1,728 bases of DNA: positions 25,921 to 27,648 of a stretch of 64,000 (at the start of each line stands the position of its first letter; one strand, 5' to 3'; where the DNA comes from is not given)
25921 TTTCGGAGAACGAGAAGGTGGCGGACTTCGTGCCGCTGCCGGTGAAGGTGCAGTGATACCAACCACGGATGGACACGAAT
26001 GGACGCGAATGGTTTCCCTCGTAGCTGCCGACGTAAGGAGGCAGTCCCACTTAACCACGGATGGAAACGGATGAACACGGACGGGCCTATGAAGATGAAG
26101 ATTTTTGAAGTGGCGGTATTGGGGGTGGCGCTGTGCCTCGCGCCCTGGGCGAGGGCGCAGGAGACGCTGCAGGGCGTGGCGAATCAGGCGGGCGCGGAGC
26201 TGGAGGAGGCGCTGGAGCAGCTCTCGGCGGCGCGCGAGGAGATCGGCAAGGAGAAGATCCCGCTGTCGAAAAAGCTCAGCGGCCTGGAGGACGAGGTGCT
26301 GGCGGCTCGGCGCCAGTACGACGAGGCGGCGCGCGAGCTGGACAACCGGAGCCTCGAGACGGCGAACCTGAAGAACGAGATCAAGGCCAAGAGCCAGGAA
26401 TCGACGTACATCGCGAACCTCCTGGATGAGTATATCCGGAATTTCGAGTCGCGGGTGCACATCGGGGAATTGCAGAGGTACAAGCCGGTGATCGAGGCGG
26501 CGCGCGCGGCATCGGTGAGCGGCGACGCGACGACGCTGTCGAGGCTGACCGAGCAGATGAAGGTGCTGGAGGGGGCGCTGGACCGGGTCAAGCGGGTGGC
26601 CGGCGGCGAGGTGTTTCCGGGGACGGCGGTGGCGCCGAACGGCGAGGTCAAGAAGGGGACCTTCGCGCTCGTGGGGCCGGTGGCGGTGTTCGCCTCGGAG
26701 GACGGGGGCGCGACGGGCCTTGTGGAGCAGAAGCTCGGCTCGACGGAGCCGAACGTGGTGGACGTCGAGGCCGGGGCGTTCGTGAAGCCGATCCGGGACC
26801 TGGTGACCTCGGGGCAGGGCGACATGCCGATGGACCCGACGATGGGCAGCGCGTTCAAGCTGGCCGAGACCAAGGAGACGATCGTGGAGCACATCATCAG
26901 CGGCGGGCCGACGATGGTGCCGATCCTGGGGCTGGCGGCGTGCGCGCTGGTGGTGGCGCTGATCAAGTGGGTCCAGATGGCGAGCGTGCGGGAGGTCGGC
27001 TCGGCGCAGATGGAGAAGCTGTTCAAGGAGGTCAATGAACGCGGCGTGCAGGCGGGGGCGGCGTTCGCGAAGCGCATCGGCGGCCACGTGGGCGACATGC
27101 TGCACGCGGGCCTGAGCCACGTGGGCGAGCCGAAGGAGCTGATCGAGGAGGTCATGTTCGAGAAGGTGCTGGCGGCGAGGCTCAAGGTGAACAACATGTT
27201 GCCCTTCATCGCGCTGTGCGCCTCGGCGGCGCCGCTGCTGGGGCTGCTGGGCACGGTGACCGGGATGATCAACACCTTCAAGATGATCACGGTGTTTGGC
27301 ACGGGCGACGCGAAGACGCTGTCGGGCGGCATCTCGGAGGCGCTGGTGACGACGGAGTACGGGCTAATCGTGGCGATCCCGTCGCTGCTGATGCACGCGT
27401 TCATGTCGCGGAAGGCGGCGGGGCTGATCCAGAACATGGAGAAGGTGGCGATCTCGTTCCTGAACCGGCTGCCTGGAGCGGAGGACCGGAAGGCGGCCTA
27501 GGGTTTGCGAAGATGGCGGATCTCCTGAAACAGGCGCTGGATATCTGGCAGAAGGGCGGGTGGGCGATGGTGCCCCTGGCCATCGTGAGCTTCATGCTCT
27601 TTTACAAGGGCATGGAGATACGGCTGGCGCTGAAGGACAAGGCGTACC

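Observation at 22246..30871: Vibrio TonB2/Ttp-like seven-gene energy-transduction cluster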

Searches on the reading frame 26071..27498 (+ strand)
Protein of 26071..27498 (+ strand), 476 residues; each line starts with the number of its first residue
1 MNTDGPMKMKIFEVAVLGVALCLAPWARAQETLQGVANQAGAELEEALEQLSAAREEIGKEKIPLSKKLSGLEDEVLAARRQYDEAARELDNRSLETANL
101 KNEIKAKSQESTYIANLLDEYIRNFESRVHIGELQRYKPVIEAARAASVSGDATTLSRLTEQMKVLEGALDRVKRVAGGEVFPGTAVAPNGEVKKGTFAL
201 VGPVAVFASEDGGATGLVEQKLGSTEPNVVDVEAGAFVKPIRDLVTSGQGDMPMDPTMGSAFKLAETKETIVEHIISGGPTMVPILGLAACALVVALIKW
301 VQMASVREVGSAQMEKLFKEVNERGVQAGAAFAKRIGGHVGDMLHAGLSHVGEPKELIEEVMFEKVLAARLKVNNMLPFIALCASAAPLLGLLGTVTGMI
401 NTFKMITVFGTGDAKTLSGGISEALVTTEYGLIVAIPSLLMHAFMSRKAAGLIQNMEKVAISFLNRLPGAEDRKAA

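Call 9: search_protein_families(library=pfam, proteins=[window:26071-27498:+], max_evalue=0.01)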
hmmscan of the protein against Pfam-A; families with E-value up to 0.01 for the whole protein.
window:26071-27498:+ (476 aa): 1 family
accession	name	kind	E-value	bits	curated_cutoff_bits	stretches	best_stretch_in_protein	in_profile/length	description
PF01618.21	MotA_ExbB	-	1.4e-28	99.6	22.9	1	342-457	8-126/127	MotA/TolQ/ExbB proton channel family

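Call 10: search_protein_families(library=ncbifam, proteins=[window:26071-27498:+], max_evalue=0.001)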
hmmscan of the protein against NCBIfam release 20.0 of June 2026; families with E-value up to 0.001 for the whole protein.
window:26071-27498:+ (476 aa): 6 families
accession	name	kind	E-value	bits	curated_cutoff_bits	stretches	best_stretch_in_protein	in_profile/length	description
TIGR02796.1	tolQ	equivalog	3.7e-19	69.3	221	1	354-466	100-213/216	protein TolQ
TIGR02805.1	exbB2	equivalog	8.4e-12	45.4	135.35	1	371-450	49-128/138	TonB-system energizer ExbB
TIGR02797.1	exbB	equivalog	8.8e-12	45.3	206.2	1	372-460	114-202/211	tonB-system energizer ExbB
NF007722.0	PRK10414.1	equivalog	1.9e-10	40.7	402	1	377-462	130-215/244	tol-pal system-associated acyl-CoA thioesterase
NF008066.0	PRK10801.1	equivalog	1e-09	38.2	403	1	373-464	123-214/230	Tol-Pal system protein TolQ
NF005997.1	PRK08124.1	equivalog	6e-05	22.1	340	1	343-447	108-207/259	flagellar motor stator protein MotA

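Call 14: find_homologous_proteins(query=window:26071-27498:+, max_evalue=0.00001)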
Query window:26071-27498:+ (476 aa): 5954 proteins with E <= 0.00001 among 8000 candidates; the best 120 are listed.
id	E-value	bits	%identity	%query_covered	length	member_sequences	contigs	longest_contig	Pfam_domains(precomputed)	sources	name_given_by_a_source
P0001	4.4e-296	1000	100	99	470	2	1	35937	PF01618.22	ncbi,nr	ncbi:MAG: MotA/TolQ/ExbB proton channel family protein [Verrucomicrobiae bacterium]|nr:MotA/TolQ/Exb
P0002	1.7e-257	872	85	100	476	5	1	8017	PF01618.22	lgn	-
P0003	6.5e-257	871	88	97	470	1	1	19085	PF01618.22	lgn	-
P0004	4.1e-207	706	73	95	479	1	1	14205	PF01618.22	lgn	-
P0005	7.9e-147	508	52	95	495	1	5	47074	PF01618.22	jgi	jgi:biopolymer transport protein ExbB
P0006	3.9e-145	502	53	94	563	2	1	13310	PF01618.22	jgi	jgi:biopolymer transport protein ExbB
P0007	8.2e-145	501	55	91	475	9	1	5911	PF01618.22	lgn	-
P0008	1.2e-144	501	55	94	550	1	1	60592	PF01618.22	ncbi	-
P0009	3.9e-144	499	54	91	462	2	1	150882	PF01618.22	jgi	jgi:biopolymer transport protein ExbB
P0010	4.2e-144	499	55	91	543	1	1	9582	PF01618.22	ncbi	-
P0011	5.1e-144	499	54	91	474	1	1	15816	PF01618.22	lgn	-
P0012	2.0e-143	497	53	94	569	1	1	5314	PF01618.22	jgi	jgi:biopolymer transport protein ExbB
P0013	2.5e-142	493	53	91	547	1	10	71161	PF01618.22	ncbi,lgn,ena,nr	ncbi:MAG: MotA/TolQ/ExbB proton channel family protein [Kiritimatiellales bacterium]|nr:MotA/TolQ/Ex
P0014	2.3e-141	490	53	93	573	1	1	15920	PF01618.22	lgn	-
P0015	3.3e-141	489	55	89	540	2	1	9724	PF01618.22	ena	-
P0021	8.5e-141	488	54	89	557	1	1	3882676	PF01618.22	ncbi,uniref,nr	ncbi:MotA/TolQ/ExbB proton channel family protein [Tichowtungia aerotolerans]|uniref:LysM domain-con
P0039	8.4e-139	481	52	93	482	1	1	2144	PF11932.14,PF01618.22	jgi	jgi:biopolymer transport protein ExbB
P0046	3.1e-138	479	52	92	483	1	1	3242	PF11932.14,PF01618.22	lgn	-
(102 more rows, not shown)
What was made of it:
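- Checked: The NCBI start for TtpC corresponds to 26089, giving 470 aa (call 14). The identical TtpC-like protein is deposited as 'MAG: Verrucomicrobiae bacterium' (call 14, P0001).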

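Call 15: search_dna_similar(query=window:26071-27498:+, collection=plasmids, mode=protein, max_rows=40, max_evalue=1e-8)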
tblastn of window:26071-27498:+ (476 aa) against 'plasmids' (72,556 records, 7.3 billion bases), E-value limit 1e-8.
Records with a match: 31; places in all: 42; records where one place covers at least 80% of the query: 0.
Best place of each record, by identity: <60% 31.
By first word of the organism name: Pseudoalteromonas 14; Salinivibrio 4; Vibrio 3; Photobacterium 2; Alteromonas 1; Aeromonas 1; Ruegeria 1; Xanthomonas 1; Parabacteroides 1; Bacteroides 1; and 2 more.
By predicted mobility (MOB-suite, as given by PLSDB): non-mobilizable 29; conjugative 1; mobilizable 1.
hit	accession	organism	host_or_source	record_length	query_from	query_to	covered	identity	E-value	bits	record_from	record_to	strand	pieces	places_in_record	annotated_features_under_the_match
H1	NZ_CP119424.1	Photobacterium sp. DA100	-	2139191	137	464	69%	29.3%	8e-17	91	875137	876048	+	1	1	none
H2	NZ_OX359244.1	Alteromonas macleodii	-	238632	182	460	59%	32.9%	3e-20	101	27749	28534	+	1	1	MotA/TolQ/ExbB proton channel family protein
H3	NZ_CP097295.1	Vibrio sp. J383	Atlantic salmon,Tissue sample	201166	244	458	45%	31.9%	2e-10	71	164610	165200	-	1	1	MotA/TolQ/ExbB proton channel family protein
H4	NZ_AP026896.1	Aeromonas caviae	Microbe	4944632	337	466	27%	46.9%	5e-23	110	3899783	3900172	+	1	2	none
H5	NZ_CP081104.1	Ruegeria conchae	-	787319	272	458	39%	32.0%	7e-11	72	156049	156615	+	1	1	MotA/TolQ/ExbB proton channel family protein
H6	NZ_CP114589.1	Salinivibrio kushneri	-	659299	354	475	26%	44.0%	4e-17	92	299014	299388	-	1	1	MotA/TolQ/ExbB proton channel family protein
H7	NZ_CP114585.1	Salinivibrio proteolyticus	-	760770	356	464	23%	48.6%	3e-17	92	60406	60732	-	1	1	MotA/TolQ/ExbB proton channel family protein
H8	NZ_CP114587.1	Salinivibrio kushneri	-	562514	354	464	23%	46.5%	2e-16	91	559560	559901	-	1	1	MotA/TolQ/ExbB proton channel family protein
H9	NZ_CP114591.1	Salinivibrio kushneri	-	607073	354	464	23%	46.5%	2e-16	91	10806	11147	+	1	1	MotA/TolQ/ExbB proton channel family protein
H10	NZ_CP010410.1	Xanthomonas sacchari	cell culture,rice seeds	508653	340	469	27%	38.5%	1e-15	88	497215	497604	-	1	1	MotA/TolQ/ExbB proton channel family protein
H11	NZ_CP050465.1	Vibrio campbellii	single cell,seawater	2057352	356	464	23%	45.9%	3e-17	92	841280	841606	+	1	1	none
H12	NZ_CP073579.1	Photobacterium sp. GJ3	-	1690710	356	464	23%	45.9%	6e-17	92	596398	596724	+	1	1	record has no annotation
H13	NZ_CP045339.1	Vibrio sp. THAF190c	pure culture,Surface of a polyethylene ...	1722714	356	464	23%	45.0%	6e-17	92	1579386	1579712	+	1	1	none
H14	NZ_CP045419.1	Pseudoalteromonas sp. THAF3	pure culture,Surface of a polyethylene ...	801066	350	453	22%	47.1%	1e-18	97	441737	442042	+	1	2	MotA/TolQ/ExbB proton channel family protein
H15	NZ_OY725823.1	Parabacteroides distasonis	-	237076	314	467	32%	31.3%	3e-11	74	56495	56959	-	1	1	MotA/TolQ/ExbB proton channel family protein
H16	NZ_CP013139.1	Pseudoalteromonas sp. Bsw20308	seawater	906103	356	453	21%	49.0%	4e-19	99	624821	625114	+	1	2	MotA/TolQ/ExbB proton channel family protein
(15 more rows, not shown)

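Call 16: search_solved_structures(query=window:26071-27498:+, max_evalue=0.01)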
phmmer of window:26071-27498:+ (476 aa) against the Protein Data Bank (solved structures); distinct sequences matched with E-value up to 0.01: 9.
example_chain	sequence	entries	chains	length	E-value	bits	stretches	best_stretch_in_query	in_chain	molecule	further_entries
5sv0_B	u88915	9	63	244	1.6e-08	37.3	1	366-461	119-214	Biopolymer transport protein ExbB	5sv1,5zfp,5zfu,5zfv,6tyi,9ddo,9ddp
7ajq_A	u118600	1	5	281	3.7e-08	36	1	375-460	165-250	Biopolymer transport protein ExbB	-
6ye4_A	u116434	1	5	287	3.9e-08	36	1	375-460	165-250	Biopolymer transport protein ExbB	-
8odt_A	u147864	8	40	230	5.9e-08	35.3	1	372-456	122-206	Tol-Pal system protein TolQ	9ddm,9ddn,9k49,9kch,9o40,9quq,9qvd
9kpz_A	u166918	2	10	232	6e-08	35.3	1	372-456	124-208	Tol-Pal system protein TolQ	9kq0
8vlw_A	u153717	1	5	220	1.5e-07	34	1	377-451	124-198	Tol-Pal system protein TolQ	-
9avi_A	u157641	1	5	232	4.4e-07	32.5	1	377-451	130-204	Tol-Pal system protein TolQ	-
8ucs_C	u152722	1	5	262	0.0087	18.3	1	340-435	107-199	Motility protein A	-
6ysf_E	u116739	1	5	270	0.0093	18.2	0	340-435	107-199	Chemotaxis MotA protein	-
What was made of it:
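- Tried and rejected: Only the ExbB part matched for TtpC (call 16).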

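Call 17: get_annotated_region(hit=H11, flank=6000)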
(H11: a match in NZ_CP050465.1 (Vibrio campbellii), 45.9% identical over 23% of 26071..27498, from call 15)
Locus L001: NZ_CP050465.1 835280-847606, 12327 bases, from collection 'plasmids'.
description: Vibrio campbellii strain LJC015 plasmid unnamed1, complete sequence
organism: Vibrio campbellii (NCBI taxid 680)
taxonomy: Bacteria; Pseudomonadota; Gammaproteobacteria; Vibrionales; Vibrionaceae; Vibrio; Vibrio campbellii
host: -; source: single cell,seawater; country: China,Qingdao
typing (MOB-suite, as given by PLSDB): non-mobilizable
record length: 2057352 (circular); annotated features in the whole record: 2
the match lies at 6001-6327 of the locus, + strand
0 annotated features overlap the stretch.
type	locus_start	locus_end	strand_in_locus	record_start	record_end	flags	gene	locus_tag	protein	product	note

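Call 18: get_annotated_region(hit=H2, flank=7000)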
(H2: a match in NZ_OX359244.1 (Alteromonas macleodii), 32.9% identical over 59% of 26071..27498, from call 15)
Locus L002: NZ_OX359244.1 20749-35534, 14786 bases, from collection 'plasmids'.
description: Alteromonas macleodii isolate Alteromonas macleodii BGP9 plasmid pBGP9, complete sequence
organism: Alteromonas macleodii (NCBI taxid 28108)
taxonomy: Bacteria; Pseudomonadota; Gammaproteobacteria; Alteromonadales; Alteromonadaceae; Alteromonas; Alteromonas macleodii
host: -; source: -; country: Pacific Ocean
typing (MOB-suite, as given by PLSDB): non-mobilizable; replicon rep_cluster_681
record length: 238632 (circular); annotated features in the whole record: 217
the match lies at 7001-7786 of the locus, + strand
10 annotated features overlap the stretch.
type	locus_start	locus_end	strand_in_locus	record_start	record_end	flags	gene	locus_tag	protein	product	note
CDS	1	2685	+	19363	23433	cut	-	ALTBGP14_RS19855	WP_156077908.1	hypothetical protein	-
CDS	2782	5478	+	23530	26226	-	-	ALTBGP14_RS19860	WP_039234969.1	TonB-dependent receptor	-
CDS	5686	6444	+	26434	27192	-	-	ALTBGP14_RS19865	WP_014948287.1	DUF3450 domain-containing protein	-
CDS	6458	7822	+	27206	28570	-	-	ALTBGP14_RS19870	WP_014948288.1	MotA/TolQ/ExbB proton channel family protein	-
CDS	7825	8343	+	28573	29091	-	-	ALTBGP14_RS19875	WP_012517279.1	MotA/TolQ/ExbB proton channel family protein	-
CDS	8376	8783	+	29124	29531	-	-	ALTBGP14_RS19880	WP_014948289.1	biopolymer transporter ExbD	GO:0055085 - transmembrane transport [Evidence IEA]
CDS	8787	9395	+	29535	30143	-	-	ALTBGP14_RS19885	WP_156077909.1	energy transducer TonB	-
CDS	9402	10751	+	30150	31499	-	-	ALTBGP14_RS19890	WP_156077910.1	tetratricopeptide repeat protein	-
CDS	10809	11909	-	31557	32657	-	-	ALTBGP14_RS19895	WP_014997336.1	HD domain-containing phosphohydrolase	GO:0000160 - phosphorelay signal transduction system [Evidence IEA]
CDS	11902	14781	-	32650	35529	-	-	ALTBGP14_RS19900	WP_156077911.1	PAS domain-containing hybrid sensor histidine kinase/response regulator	-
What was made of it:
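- The same seven-gene order, including the TBDT, occurs on Alteromonas plasmid pBGP9 (call 18).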

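Call 28: find_encoding_contigs(protein=P0003, flank=10000, max_places=2)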
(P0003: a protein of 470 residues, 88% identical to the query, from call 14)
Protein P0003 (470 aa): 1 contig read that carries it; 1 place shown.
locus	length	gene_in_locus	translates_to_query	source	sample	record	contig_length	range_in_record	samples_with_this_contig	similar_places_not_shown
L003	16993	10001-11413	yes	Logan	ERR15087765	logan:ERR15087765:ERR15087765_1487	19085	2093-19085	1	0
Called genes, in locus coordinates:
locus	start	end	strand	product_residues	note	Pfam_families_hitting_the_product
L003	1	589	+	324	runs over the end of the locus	-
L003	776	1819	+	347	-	-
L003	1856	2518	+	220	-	-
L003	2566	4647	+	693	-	PF28492:Beta_helix_4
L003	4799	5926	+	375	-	-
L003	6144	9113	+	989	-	PF13620:CarboxypepD_reg, PF13715:CarbopepD_reg_2, PF07715:Plug, PF14905:OMP_b-brl_3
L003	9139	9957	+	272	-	PF11932:DUF3450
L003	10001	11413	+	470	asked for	PF01618:MotA_ExbB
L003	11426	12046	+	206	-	PF01618:MotA_ExbB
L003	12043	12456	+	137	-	PF02472:ExbD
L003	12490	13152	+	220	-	PF03544:TonB_C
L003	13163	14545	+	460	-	PF24575:TPR_Slam (faint), PF25063:ARM_TT21_C (faint), PF12895:ANAPC3 (faint), PF20308:TPR-S (faint), PF23914:TPR_CcmH_CycH (faint), PF13432:TPR_16, PF13432:TPR_16 (weak), PF14559:TPR_19, +9 more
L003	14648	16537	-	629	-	PF13229:Beta_helix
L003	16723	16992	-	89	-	?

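Call 29: find_encoding_contigs(protein=P0004, flank=10000, max_places=2)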
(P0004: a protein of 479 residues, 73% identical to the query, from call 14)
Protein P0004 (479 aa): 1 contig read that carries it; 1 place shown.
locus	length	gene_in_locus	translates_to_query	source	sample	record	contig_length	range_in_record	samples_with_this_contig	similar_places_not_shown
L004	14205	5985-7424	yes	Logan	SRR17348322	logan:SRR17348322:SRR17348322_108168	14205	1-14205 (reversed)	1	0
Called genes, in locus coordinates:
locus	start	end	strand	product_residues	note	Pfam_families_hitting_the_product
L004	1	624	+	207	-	?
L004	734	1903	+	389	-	-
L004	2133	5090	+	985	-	PF13620:CarboxypepD_reg, PF13715:CarbopepD_reg_2, PF07715:Plug, PF14905:OMP_b-brl_3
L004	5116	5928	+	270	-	PF11932:DUF3450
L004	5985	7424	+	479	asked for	PF01618:MotA_ExbB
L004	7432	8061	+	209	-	PF03544:TonB_C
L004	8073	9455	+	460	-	PF12895:ANAPC3 (faint), PF13174:TPR_6 (faint), PF23914:TPR_CcmH_CycH (faint), PF00515:TPR_1 (faint), PF13432:TPR_16 (weak), PF13432:TPR_16, PF14559:TPR_19, PF13432:TPR_16 (weak), +10 more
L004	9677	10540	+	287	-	PF16697:Yop-YscD_cpl, PF00498:FHA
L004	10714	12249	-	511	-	PF12773:DZR (weak), PF13240:Zn_Ribbon_1 (faint), PF13248:Zn_ribbon_3 (faint), PF01145:Band_7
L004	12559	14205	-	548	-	?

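Call 30: find_encoding_contigs(protein=P0021, flank=10000, max_places=2)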
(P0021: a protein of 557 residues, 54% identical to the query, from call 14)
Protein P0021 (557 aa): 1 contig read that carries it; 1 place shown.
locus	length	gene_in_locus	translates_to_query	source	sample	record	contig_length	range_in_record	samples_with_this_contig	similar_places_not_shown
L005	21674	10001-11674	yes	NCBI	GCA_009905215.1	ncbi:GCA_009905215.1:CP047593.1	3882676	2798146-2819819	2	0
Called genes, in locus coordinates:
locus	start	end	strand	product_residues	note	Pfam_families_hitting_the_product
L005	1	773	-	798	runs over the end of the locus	PF13439:Glyco_transf_4, PF13579:Glyco_trans_4_4 (weak), PF20706:GT4-conflict, PF00534:Glycos_transf_1, PF13692:Glyco_trans_1_4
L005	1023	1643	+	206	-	-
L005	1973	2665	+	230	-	PF00072:Response_reg, PF00486:Trans_reg_C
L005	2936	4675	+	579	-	PF28492:Beta_helix_4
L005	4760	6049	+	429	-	-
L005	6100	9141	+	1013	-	PF13620:CarboxypepD_reg, PF13715:CarbopepD_reg_2, PF07715:Plug, PF00593:TonB_dep_Rec_b-barrel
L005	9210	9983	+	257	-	PF11932:DUF3450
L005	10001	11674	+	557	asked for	PF01618:MotA_ExbB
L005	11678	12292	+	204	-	PF01618:MotA_ExbB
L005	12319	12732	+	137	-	PF02472:ExbD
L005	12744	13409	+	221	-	PF03544:TonB_C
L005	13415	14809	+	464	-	PF00515:TPR_1, PF07719:TPR_2 (weak), PF13371:TPR_9 (weak), PF13414:TPR_11, PF13428:TPR_14 (weak), PF13432:TPR_16, PF14559:TPR_19 (weak), PF13432:TPR_16, +19 more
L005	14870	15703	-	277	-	PF00849:PseudoU_synth_2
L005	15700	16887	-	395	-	PF00202:Aminotran_3, PF00155:Aminotran_1_2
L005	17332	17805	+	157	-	-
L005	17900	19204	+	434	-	PF00749:tRNA-synt_1c, PF19269:Anticodon_2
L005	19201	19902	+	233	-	PF00106:adh_short, PF08659:KR, PF13460:NAD_binding_10 (weak), PF13561:adh_short_C2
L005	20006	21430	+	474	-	PF02934:GatB_N, PF02637:GatB_Yqey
